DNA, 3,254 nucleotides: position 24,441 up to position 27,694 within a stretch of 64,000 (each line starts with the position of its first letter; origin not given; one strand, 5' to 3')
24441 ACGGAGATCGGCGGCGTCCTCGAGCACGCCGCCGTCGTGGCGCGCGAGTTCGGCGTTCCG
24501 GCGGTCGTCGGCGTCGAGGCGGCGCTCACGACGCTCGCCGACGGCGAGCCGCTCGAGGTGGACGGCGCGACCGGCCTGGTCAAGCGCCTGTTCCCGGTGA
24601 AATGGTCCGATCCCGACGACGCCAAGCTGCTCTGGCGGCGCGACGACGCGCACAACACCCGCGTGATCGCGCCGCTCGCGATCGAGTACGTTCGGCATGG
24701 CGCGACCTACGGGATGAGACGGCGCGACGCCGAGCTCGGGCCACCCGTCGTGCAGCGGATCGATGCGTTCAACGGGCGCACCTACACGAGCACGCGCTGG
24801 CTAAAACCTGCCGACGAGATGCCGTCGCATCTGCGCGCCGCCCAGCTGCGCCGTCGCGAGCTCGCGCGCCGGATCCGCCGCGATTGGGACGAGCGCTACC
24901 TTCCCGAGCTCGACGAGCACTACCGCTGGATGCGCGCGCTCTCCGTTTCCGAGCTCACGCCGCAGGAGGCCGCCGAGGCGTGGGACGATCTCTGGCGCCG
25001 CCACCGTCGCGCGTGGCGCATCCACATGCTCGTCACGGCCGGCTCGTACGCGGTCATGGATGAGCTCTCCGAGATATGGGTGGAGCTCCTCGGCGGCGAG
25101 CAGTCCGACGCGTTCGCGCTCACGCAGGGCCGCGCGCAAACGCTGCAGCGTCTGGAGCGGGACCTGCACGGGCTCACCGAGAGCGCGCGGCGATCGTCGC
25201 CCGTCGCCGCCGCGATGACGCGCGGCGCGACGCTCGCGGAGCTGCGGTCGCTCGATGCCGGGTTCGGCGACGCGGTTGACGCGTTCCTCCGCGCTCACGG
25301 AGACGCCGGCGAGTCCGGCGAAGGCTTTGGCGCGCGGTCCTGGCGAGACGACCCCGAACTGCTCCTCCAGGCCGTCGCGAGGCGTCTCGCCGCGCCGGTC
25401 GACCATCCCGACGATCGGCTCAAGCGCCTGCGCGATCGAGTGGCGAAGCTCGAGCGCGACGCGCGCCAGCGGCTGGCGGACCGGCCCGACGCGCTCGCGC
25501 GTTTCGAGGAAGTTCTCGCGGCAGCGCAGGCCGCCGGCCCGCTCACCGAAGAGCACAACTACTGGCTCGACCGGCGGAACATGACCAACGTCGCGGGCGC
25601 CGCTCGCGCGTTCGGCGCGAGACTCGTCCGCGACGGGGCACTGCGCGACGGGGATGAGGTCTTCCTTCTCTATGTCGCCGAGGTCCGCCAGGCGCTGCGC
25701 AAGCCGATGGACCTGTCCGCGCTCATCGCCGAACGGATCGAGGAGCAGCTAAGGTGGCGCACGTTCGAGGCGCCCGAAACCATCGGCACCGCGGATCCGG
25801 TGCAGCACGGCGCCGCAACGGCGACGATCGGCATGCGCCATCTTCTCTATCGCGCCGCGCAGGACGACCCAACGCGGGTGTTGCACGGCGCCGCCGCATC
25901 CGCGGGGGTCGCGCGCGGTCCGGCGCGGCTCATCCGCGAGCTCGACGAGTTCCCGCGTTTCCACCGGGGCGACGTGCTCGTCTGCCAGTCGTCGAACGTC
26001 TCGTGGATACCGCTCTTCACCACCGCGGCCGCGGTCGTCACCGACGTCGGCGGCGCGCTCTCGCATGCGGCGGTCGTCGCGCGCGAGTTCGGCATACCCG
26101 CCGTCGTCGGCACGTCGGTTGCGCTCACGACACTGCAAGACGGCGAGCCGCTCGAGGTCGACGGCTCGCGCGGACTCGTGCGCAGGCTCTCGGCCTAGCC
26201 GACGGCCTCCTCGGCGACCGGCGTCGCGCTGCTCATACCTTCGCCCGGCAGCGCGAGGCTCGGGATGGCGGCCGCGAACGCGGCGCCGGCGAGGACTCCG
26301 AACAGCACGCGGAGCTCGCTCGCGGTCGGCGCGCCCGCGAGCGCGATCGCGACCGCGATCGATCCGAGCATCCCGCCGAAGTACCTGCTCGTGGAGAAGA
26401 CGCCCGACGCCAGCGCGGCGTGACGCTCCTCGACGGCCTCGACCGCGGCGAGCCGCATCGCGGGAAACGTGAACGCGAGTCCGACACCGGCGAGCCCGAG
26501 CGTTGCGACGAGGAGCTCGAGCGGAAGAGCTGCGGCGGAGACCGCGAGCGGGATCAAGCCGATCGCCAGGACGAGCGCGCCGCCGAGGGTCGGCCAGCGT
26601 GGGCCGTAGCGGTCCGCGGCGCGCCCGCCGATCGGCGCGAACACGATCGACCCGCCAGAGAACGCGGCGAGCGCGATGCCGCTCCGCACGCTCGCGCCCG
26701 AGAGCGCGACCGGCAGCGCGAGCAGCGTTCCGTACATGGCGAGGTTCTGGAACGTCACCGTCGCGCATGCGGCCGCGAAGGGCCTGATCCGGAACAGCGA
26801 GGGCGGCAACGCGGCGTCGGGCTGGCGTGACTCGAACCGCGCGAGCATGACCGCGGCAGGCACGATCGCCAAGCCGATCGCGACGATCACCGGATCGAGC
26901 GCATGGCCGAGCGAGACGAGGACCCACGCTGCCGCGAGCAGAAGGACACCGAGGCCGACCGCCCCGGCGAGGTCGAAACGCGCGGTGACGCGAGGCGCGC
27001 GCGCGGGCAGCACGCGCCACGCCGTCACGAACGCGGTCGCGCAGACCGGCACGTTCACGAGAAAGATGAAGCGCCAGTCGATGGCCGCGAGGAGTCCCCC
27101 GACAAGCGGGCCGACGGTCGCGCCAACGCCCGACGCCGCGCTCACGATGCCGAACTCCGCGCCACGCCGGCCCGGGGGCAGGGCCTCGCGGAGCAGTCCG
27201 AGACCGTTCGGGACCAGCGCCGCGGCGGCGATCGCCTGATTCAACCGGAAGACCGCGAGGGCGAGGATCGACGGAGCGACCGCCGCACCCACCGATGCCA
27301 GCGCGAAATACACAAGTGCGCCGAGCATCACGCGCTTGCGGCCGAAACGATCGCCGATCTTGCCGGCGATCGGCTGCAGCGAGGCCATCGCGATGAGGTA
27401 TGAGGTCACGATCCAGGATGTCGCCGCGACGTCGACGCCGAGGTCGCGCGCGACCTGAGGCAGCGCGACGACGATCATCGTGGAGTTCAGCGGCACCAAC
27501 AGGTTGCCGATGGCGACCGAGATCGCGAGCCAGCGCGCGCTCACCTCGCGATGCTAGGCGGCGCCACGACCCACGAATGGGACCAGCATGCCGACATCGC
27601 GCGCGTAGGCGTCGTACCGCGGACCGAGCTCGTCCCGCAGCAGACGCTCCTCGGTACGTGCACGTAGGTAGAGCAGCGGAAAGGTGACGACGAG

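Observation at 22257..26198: PEP-utilising phosphotransferase with one ATP-grasp head and two complete substrate-domain + phosphohistidine swivel modules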

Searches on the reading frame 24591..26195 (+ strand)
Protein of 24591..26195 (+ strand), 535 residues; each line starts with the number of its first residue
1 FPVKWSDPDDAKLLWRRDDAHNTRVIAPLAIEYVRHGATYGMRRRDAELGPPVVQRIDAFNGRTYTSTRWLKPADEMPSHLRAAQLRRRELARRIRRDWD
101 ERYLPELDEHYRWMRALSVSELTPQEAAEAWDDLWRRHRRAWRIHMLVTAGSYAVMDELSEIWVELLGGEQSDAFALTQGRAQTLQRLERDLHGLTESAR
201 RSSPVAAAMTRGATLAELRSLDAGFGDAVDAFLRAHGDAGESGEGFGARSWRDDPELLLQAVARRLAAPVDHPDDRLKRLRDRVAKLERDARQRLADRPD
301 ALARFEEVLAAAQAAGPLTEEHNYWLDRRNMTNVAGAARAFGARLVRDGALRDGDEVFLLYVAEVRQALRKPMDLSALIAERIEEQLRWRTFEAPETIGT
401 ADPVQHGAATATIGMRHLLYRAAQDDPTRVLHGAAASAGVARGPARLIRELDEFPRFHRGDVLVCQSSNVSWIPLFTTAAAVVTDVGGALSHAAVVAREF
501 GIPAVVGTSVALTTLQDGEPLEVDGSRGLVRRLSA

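Call 24: search_protein_representatives(protein=window:24591-26195:+)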
Query: 535 residues. Proteins with E-value up to 0.001 (for the whole library): 26985; up to 1e-10: 16206; up to 1e-30: 656. The best 150 are listed.
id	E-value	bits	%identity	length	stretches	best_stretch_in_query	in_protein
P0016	0.0e+00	1275.1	59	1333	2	1-535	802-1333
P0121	2.6e-133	461.6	49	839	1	1-534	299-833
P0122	1.7e-129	449.0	47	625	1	1-532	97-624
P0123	1.7e-129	449.0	31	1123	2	1-532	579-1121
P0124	7.7e-128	443.6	47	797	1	1-535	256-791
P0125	3.7e-116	405.0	47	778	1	1-533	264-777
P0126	2.1e-112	392.6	74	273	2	17-150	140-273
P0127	1.4e-111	389.9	55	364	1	77-442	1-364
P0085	5.4e-102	358.3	45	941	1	1-449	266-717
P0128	1.4e-93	330.5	38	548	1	1-532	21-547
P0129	2.8e-93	329.5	63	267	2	8-173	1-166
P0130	1.4e-92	327.2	36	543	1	1-531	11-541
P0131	3.5e-89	316.0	39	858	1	1-532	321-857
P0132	9.1e-89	314.6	38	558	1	1-533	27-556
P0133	1.5e-85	304.0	35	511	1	26-532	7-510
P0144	1.5e-77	277.6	34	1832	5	414-533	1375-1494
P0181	6.6e-59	216.1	32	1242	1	1-534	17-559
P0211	1.8e-54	201.5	39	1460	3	426-533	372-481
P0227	1.8e-53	198.2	37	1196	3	429-534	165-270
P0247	2.1e-51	191.3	33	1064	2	272-533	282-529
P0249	6.9e-51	189.7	34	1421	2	253-530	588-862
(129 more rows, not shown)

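Call 26: search_protein_families(library=pfam, proteins=[P0123, P0181, P0247, P0249, P0144, P0227, P0211], max_evalue=0.001)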
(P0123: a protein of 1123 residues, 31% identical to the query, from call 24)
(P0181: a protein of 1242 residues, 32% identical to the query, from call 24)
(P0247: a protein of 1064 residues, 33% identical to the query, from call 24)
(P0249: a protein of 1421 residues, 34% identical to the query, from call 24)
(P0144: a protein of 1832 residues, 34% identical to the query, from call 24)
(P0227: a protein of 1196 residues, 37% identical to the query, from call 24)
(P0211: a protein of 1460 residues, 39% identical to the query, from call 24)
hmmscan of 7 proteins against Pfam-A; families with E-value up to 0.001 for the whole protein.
P0123 (1123 aa): 1 family
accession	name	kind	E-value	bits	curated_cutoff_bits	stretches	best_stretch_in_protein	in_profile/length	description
PF00391.29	PEP-utilizers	-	1.8e-46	156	23.1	2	1048-1117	3-72/72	PEP-utilising enzyme, mobile domain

P0181 (1242 aa): 3 families
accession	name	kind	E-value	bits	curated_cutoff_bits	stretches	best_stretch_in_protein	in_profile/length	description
PF00899.27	ThiF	-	3.1e-30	105.5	28.1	1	611-768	9-161/238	ThiF family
PF00391.29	PEP-utilizers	-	2.9e-22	78.5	23.1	1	484-553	3-72/72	PEP-utilising enzyme, mobile domain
PF00881.29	Nitroreductase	-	8.2e-10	39.5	23.5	1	1147-1223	87-167/167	Nitroreductase family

P0247 (1064 aa): 1 family
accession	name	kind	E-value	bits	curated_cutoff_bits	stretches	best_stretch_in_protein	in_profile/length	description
PF00391.29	PEP-utilizers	-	2.1e-44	149.4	23.1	2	454-524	2-72/72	PEP-utilising enzyme, mobile domain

P0249 (1421 aa): 2 families
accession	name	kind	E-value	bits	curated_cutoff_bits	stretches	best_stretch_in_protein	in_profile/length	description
PF01326.24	PPDK_N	-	7.3e-108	361.2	27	1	16-320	2-315/328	Pyruvate phosphate dikinase, AMP/ATP-binding domain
PF00391.29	PEP-utilizers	-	2.7e-51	171.5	23.1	2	791-860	3-72/72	PEP-utilising enzyme, mobile domain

P0144 (1832 aa): 5 families
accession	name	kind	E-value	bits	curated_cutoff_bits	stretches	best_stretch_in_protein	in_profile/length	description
PF00391.29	PEP-utilizers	-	7.7e-122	397.5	23.1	5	702-772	2-72/72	PEP-utilising enzyme, mobile domain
PF01326.24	PPDK_N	-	9.4e-16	58.4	27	1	22-90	251-322/328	Pyruvate phosphate dikinase, AMP/ATP-binding domain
PF02350.25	Epimerase_2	-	7.8e-09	35.3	30.6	0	1405-1456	229-276/347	UDP-N-acetylglucosamine 2-epimerase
PF23287.1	KOW7_SPT5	-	1.2e-05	25.5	27.1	0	1137-1162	21-47/52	Transcription elongation factor SPT5, seventh KOW domain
PF07085.17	DRTGG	-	0.00063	20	25.2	0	1407-1451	9-54/105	DRTGG domain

P0227 (1196 aa): 2 families
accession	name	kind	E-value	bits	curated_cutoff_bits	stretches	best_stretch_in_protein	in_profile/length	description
PF00391.29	PEP-utilizers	-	4.6e-80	263.7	23.1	3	1118-1189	1-72/72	PEP-utilising enzyme, mobile domain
PF02350.25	Epimerase_2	-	1.1e-06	28.3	30.6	0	1105-1188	231-306/347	UDP-N-acetylglucosamine 2-epimerase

P0211 (1460 aa): 3 families
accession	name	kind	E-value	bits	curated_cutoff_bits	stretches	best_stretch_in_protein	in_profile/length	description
PF01326.24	PPDK_N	-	4.5e-110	368.4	27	1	1159-1458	2-312/328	Pyruvate phosphate dikinase, AMP/ATP-binding domain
PF00391.29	PEP-utilizers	-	2.9e-76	251.5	23.1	3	407-476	3-72/72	PEP-utilising enzyme, mobile domain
PF02350.25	Epimerase_2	-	2.5e-06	27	30.6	0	401-462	235-290/347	UDP-N-acetylglucosamine 2-epimerase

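Call 38: search_solved_structures(query=window:24591-26195:+, max_evalue=0.001, show_alignments=1)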
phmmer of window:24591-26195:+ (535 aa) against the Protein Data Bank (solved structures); distinct sequences matched with E-value up to 0.001: 9.
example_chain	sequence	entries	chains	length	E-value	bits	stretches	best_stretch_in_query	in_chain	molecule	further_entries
5fbs_A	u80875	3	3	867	1.3e-23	86.4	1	336-531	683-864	Phosphoenolpyruvate synthase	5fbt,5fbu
5hv2_A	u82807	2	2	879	1.3e-23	86.4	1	336-531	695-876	Phosphoenolpyruvate synthase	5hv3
5hv1_A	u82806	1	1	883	1.3e-23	86.4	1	336-531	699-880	Phosphoenolpyruvate synthase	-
9dae_A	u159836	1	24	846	1.2e-19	73.4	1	430-530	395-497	Phosphoenolpyruvate synthase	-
8a8e_A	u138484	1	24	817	2.6e-19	72.2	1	427-531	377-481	Phosphoenolpyruvate synthase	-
2ols_A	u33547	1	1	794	6.8e-17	64.3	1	414-527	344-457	Phosphoenolpyruvate synthase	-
2e28_A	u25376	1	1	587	2.1e-11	46.1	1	455-532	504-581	Pyruvate kinase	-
5woy_A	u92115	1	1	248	7.8e-05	24.5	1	482-530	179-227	Phosphoenolpyruvate-protein phosphotransferase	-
2hro_A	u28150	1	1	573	0.00022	23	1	481-529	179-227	Phosphoenolpyruvate-protein phosphotransferase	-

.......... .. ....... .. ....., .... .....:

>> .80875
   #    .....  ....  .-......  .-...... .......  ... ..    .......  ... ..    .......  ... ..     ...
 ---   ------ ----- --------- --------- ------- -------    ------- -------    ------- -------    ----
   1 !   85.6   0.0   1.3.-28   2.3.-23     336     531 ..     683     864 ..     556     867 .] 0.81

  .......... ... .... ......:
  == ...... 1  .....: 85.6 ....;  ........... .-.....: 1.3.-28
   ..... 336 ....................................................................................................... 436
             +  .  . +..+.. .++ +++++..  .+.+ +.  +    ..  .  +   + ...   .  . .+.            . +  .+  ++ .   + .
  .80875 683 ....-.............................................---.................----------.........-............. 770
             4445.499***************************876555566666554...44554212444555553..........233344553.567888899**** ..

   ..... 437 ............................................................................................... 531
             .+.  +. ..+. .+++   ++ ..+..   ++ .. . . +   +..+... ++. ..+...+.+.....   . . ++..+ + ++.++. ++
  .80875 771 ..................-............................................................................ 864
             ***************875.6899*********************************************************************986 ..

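Call 55: find_encoding_contigs(protein=P0249, flank=6000, max_places=2)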
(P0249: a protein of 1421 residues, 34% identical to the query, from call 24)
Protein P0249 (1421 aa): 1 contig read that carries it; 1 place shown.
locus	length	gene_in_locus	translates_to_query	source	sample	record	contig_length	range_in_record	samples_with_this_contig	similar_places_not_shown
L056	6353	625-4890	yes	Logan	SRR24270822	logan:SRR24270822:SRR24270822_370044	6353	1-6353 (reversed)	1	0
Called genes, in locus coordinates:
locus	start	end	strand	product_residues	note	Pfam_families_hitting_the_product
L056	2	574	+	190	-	?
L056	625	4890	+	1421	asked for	PF01326:PPDK_N, PF27448:Rph_4th, PF00391:PEP-utilizers, PF27448:Rph_4th, PF00391:PEP-utilizers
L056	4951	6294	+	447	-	PF09594:GT87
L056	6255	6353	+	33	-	?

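Call 58: find_homologous_proteins(query=P0249, max_evalue=1e-30)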
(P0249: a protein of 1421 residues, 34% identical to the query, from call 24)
Query P0249 (1421 aa): 7987 proteins with E <= 1e-30 among 8000 candidates; the best 120 are listed.
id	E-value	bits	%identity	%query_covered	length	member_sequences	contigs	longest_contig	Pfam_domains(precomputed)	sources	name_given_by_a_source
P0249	0.0e+0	3251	100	100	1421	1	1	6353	PF00391.30,PF01326.25,PF27448.1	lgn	-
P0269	0.0e+0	2706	59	100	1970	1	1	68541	PF00391.30,PF01326.25,PF27448.1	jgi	jgi:rifampicin phosphotransferase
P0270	0.0e+0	2600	79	100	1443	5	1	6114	PF00391.30,PF01326.25,PF27448.1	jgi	jgi:phosphoenolpyruvate synthase/pyruvate phosphate dikinase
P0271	0.0e+0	2545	78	100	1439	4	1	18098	PF00391.30,PF01326.25,PF27448.1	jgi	jgi:phosphoenolpyruvate synthase/pyruvate phosphate dikinase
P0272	0.0e+0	2522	77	100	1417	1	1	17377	PF00391.30,PF01326.25,PF27448.1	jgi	jgi:phosphoenolpyruvate synthase/pyruvate phosphate dikinase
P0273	0.0e+0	2505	77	100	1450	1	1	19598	PF00391.30,PF01326.25,PF27448.1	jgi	-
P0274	0.0e+0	2488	76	100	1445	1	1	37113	PF00391.30,PF01326.25,PF27448.1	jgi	jgi:phosphoenolpyruvate synthase/pyruvate phosphate dikinase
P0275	0.0e+0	2488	76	100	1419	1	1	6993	PF00391.30,PF01326.25,PF27448.1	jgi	-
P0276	0.0e+0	2472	76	100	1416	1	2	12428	PF00391.30,PF01326.25,PF27448.1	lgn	-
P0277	0.0e+0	2466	75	100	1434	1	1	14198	PF00391.30,PF01326.25,PF27448.1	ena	-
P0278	0.0e+0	2463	75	100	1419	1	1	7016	PF00391.30,PF01326.25,PF27448.1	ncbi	-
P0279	0.0e+0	2451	75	100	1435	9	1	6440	PF00391.30,PF01326.25,PF27448.1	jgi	jgi:phosphoenolpyruvate synthase/pyruvate phosphate dikinase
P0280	0.0e+0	2444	75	100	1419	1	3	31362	PF00391.30,PF01326.25,PF27448.1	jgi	-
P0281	0.0e+0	2441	75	100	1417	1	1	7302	PF00391.30,PF01326.25,PF27448.1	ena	-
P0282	0.0e+0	2440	75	100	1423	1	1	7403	PF00391.30,PF01326.25,PF27448.1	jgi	-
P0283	0.0e+0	2425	75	100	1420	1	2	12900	PF00391.30,PF01326.25,PF27448.1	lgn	-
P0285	0.0e+0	2411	74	100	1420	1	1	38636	PF00391.30,PF01326.25,PF27448.1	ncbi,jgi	-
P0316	0.0e+0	2140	67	100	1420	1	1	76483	PF00391.30,PF01326.25,PF27448.1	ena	-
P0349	0.0e+0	1713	47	100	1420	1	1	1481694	PF00391.30,PF01326.25,PF27448.1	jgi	jgi:pyruvate,water dikinase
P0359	0.0e+0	1688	55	100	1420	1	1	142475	PF00391.30,PF01326.25,PF27448.1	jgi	-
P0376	0.0e+0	1575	47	100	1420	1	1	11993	PF00391.30,PF01326.25,PF27448.1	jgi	jgi:phosphoenolpyruvate synthase/pyruvate phosphate dikinase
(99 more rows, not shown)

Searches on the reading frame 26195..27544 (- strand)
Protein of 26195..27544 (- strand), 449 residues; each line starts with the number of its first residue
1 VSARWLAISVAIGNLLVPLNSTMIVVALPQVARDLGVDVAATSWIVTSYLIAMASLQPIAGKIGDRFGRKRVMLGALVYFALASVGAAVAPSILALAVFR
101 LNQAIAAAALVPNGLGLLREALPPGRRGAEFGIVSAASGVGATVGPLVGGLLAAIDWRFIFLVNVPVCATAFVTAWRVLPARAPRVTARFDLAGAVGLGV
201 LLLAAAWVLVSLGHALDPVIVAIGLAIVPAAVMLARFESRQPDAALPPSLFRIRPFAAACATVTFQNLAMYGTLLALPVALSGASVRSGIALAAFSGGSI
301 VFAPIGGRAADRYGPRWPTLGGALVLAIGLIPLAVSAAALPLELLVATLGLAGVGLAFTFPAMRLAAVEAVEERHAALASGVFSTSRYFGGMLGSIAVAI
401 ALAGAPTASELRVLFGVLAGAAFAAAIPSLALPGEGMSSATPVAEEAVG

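Call 10: search_protein_families(library=pfam, proteins=[window:26195-27544:-], max_evalue=0.001)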
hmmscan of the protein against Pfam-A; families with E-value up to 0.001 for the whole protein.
window:26195-27544:- (449 aa): 2 families
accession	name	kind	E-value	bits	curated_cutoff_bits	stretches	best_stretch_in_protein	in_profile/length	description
PF07690.21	MFS_1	-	1.1e-50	172.9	33.4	2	11-192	2-187/347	Major Facilitator Superfamily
PF00083.30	Sugar_tr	-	3.3e-07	30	22.3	1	41-151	47-160/452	Sugar (and other) transporter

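Call 42: search_protein_families(library=ncbifam, proteins=[window:26195-27544:-], max_evalue=0.001)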
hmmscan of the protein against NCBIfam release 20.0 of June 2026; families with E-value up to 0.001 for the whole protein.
window:26195-27544:- (449 aa): 69 families (the best 25 are shown)
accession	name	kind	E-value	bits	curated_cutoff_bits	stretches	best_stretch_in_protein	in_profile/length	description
TIGR00711.1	efflux_EmrB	subfamily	1.3e-54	185.8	230.2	1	6-395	3-401/485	DHA2 family efflux MFS transporter permease subunit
NF000025.1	MFS_efflux_tcmA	exception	1.6e-39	136.1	999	1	8-403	29-432/538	tetracenomycin C efflux MFS transporter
NF000391.1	EmrB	exception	2e-29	102.6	925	1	4-314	10-329/501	multidrug efflux MFS transporter permease subunit EmrB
TIGR00880.1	2_A_01_02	superfamily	4.3e-26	91.7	131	1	45-180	3-139/141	multidrug resistance protein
NF007799.0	PRK10504.1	subfamily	1.1e-25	90.5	426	1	2-256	7-263/471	multidrug transporter subunit MdtD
NF011571.1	PRK14995.1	subfamily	1.4e-24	86.7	701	1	1-396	1-405/493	SmvA family efflux MFS transporter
TIGR00710.1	efflux_Bcr_CflA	subfamily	4.1e-24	85.7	200.9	1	11-182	11-183/385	Bcr/CflA family efflux MFS transporter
NF000089.1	qac_MFS_AB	exception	1.1e-21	77.3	900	1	3-382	16-405/514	QacA/B family quaternary ammonium compound efflux MFS transporter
NF033896.2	MFS_LfrA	equivalog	2.2e-21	76.1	825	1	4-399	18-421/504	efflux MFS transporter LfrA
NF000218.1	FexA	exception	1.1e-20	73.8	900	1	3-408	19-435/475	chloramphenicol/florfenicol efflux MFS transporter FexA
NF000095.1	tet_MFS_OtrB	exception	9.2e-20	70.7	999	1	14-400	35-434/563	oxytetracycline resistance efflux MFS transporter OtrB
NF040895.2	MFS_effux_SdrM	equivalog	2.4e-19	69.8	550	1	18-400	19-402/441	multidrug efflux MFS transporter SdrM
NF012185.0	tet_MFS_L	exception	3.8e-19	69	925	1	10-375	19-381/457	tetracycline efflux MFS transporter Tet(L)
NF012169.0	qepA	equivalog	6.3e-19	68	1075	1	5-405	20-420/511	fluoroquinolone efflux MFS transporter QepA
NF000031.1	MFS_efflux_LmrA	exception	1.3e-18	66.9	850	1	3-408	28-442/484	lincomycin efflux MFS transporter Lmr(A)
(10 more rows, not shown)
